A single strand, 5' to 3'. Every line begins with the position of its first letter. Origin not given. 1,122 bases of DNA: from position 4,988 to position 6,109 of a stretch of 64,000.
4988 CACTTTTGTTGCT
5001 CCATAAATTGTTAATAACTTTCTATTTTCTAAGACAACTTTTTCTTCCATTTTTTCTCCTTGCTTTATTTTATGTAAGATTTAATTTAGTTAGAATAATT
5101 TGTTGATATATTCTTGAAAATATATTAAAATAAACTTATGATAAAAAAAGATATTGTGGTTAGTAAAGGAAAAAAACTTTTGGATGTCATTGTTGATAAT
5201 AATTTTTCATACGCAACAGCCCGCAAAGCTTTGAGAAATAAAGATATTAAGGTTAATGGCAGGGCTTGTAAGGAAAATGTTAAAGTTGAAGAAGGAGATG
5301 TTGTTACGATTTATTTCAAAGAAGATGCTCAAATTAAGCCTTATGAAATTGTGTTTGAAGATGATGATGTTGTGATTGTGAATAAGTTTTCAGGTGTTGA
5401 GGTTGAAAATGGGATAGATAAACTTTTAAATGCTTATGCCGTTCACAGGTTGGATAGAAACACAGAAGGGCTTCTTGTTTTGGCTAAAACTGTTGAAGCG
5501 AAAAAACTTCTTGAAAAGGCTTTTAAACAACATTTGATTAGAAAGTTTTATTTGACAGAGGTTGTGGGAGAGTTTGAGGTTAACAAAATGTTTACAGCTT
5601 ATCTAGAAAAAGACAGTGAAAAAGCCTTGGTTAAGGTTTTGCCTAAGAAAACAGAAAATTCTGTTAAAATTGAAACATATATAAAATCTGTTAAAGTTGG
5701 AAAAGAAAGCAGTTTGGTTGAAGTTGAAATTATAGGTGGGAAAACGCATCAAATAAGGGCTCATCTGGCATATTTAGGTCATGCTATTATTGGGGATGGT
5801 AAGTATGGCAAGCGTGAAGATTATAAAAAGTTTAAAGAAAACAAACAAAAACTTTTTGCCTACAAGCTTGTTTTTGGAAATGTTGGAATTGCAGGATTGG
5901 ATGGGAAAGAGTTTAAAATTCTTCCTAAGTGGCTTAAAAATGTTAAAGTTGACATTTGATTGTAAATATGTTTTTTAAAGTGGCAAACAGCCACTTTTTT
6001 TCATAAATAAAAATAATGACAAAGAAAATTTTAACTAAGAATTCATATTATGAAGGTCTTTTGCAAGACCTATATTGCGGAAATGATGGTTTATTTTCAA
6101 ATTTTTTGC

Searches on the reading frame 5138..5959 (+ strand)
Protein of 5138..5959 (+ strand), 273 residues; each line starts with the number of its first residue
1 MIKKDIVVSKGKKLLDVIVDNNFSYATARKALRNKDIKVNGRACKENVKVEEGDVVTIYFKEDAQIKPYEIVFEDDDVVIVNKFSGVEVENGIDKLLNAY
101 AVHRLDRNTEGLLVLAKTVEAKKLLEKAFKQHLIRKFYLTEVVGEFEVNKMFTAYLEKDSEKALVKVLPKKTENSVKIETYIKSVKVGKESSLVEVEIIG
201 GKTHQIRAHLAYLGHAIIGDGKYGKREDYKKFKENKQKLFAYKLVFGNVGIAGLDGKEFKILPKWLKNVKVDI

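Call 6: search_protein_families(library=pfam, proteins=[window:5138-5959:+], max_evalue=0.001)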
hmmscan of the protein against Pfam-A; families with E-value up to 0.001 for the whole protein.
window:5138-5959:+ (273 aa): 1 family
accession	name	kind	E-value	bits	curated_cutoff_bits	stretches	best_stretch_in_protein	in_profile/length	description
PF00849.27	PseudoU_synth_2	-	5.3e-26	92.1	26.8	1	67-211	7-151/152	RNA pseudouridylate synthase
